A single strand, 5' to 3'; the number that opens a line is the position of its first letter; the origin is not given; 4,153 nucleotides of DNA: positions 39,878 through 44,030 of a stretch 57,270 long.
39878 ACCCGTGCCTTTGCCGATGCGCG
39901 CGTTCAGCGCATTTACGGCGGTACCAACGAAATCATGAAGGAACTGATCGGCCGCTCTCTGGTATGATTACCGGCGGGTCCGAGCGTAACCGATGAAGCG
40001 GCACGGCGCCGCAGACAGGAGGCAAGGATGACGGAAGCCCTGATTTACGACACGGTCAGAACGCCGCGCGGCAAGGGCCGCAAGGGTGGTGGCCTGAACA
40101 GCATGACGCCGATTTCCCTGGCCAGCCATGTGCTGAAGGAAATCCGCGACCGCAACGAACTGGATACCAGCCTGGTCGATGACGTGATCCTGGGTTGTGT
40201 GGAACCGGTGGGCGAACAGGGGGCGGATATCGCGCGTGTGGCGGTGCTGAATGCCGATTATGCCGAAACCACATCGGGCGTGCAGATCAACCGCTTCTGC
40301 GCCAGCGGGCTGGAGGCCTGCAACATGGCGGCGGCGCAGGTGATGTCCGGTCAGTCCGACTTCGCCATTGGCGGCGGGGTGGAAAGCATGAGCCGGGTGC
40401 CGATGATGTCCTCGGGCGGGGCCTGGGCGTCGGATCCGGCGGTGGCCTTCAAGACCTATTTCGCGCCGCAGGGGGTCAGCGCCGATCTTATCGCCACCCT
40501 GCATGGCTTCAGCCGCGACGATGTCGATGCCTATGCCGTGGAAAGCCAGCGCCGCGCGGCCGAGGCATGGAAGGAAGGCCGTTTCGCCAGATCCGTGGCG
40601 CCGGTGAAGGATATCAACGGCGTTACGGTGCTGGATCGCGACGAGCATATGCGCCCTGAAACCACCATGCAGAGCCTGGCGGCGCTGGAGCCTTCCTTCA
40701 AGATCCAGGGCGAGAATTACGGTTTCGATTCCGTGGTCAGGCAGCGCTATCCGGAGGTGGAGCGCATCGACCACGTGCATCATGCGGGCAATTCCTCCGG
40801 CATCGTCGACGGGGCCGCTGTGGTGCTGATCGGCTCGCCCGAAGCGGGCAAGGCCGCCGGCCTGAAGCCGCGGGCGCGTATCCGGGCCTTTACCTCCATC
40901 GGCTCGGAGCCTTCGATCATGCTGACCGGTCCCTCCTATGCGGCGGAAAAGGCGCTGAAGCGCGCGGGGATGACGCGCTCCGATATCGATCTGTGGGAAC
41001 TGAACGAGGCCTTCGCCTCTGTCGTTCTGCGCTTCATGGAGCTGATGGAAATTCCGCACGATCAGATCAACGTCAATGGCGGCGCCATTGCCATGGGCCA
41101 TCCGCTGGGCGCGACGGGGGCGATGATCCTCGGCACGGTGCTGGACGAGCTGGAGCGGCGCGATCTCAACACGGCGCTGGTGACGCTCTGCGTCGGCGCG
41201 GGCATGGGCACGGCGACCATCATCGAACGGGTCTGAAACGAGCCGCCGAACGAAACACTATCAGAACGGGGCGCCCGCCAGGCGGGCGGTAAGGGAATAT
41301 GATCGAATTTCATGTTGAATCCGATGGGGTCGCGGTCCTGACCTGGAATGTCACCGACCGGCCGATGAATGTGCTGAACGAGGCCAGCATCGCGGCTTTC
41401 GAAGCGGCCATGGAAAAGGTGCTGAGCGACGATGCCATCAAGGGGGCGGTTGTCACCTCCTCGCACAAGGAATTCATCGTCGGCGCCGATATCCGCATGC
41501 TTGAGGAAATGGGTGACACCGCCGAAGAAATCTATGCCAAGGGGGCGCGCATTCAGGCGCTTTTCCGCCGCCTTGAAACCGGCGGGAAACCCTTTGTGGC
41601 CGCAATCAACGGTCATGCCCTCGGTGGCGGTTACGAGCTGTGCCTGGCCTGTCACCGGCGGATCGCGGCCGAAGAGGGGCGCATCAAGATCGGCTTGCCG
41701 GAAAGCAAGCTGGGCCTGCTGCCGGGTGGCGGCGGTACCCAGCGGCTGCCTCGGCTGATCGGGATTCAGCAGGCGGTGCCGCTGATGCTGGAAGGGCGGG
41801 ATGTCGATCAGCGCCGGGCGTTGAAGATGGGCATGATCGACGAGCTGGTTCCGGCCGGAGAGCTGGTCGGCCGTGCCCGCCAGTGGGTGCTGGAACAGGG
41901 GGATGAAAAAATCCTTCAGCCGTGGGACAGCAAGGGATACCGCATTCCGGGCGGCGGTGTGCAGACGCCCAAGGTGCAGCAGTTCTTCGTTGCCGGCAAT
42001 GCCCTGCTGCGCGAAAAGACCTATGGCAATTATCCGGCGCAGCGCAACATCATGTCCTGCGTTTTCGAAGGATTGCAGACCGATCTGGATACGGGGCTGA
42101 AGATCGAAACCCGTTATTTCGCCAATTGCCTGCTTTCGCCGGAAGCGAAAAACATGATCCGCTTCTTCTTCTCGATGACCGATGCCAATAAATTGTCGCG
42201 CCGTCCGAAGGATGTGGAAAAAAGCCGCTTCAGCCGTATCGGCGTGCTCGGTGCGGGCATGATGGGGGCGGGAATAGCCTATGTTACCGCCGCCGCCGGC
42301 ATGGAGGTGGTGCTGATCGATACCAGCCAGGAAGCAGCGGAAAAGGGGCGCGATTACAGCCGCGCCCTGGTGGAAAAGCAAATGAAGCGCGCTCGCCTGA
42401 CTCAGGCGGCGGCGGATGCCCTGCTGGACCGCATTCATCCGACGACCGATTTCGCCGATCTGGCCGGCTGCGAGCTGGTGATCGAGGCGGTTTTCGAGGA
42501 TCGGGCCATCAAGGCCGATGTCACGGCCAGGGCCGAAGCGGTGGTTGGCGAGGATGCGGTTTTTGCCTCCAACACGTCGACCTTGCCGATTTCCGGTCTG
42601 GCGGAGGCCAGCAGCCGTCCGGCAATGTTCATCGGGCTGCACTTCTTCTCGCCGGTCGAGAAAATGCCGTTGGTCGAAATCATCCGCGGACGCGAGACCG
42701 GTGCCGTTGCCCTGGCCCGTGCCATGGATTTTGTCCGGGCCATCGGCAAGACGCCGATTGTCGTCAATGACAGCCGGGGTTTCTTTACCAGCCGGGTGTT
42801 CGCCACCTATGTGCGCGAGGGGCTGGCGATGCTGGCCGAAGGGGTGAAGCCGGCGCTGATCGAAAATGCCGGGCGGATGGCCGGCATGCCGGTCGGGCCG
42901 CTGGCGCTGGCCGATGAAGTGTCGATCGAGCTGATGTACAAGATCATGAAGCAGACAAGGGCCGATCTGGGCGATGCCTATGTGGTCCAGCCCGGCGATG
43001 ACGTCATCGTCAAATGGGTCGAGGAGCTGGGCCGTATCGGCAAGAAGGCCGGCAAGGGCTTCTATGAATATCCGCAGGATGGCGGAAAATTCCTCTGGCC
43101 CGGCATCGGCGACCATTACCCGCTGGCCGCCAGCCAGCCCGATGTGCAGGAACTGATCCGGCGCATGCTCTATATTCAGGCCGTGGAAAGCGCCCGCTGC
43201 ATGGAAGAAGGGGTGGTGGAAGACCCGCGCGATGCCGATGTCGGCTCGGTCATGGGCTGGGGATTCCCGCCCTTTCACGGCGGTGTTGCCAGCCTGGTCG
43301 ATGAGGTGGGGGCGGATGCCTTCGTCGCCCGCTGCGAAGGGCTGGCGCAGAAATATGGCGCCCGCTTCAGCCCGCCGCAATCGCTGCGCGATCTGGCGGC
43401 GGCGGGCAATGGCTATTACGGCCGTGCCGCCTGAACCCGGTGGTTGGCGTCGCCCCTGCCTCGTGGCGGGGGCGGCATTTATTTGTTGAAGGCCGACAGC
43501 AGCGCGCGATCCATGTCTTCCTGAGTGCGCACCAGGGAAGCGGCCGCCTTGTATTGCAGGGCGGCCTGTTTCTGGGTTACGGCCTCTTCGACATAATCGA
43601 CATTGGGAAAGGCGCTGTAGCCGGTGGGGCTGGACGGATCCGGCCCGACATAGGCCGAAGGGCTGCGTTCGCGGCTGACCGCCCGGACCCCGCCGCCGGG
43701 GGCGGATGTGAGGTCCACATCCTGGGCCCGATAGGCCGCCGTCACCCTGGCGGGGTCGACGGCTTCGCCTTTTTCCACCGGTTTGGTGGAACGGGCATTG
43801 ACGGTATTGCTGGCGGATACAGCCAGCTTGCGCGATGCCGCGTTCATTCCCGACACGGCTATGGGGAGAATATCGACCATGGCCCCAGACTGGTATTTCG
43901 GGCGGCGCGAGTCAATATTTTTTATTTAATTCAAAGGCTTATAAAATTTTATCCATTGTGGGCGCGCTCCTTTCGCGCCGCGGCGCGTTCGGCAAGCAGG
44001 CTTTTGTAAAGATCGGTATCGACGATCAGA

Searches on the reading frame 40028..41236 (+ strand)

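Call 24: search_protein_families(library=pfam, proteins=[window:40028-41236:+], max_evalue=0.00001)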
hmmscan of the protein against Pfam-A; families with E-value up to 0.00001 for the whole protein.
window:40028-41236:+ (402 aa): 3 families
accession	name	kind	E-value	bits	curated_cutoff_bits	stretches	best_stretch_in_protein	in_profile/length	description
PF00108.29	Thiolase_N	-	2.6e-50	171.7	26.4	1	6-228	3-237/260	Thiolase, N-terminal domain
PF02803.24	Thiolase_C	-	1.7e-44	150.9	27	1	279-401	1-123/123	Thiolase, C-terminal domain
PF22691.2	Thiolase_C_1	-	4e-06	27.1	28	0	290-338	8-56/144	Thiolase C-terminal domain-like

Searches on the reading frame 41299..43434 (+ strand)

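Call 24: search_protein_families(library=pfam, proteins=[window:41299-43434:+], max_evalue=0.00001)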
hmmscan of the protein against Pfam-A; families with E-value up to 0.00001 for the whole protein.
window:41299-43434:+ (711 aa): 4 families
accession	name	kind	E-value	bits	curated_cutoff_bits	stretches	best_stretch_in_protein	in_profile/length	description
PF02737.24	3HCDH_N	-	5.5e-61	206.1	22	1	314-491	2-179/180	3-hydroxyacyl-CoA dehydrogenase, NAD binding domain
PF00378.25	ECH_1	-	1.8e-35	122.9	27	1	10-197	5-187/251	Enoyl-CoA hydratase/isomerase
PF00725.27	3HCDH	-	1.2e-24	87.1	22.1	1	494-591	1-97/97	3-hydroxyacyl-CoA dehydrogenase, C-terminal domain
PF16113.10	ECH_2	-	8.8e-20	71.9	27.2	1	21-189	10-177/335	Enoyl-CoA hydratase/isomerase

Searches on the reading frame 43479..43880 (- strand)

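Call 3: search_protein_families(library=pfam, proteins=[window:43479-43880:-], max_evalue=0.01)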
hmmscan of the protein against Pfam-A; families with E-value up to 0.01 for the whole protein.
window:43479-43880:- (133 aa): 2 families
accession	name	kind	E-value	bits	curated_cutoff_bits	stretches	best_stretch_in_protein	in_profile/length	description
PF06429.18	Flg_bbr_C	-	6.8e-05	22.8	23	1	87-129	3-45/46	Flagellar basal body rod FlgEFG protein C-terminal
PF05518.16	Totivirus_coat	-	0.0028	16.3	25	1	13-107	657-751/759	Totivirus coat protein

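Call 4: search_protein_families(library=ncbifam, proteins=[window:43479-43880:-], max_evalue=0.01)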
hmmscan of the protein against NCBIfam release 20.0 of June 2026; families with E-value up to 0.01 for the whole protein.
window:43479-43880:- (133 aa): 3 families
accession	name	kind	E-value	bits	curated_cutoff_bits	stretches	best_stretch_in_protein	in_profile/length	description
TIGR01395.1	FlgC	equivalog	1e-10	42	102.1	1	4-125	3-130/137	flagellar basal body rod protein FlgC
NF004238.1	PRK05682.1-1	equivalog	0.0041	16.4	400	0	7-31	5-29/414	flagellar hook protein FlgE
NF005286.1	PRK06803.1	equivalog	0.0043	16.2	467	0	88-131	359-402/402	flagellar hook protein FlgE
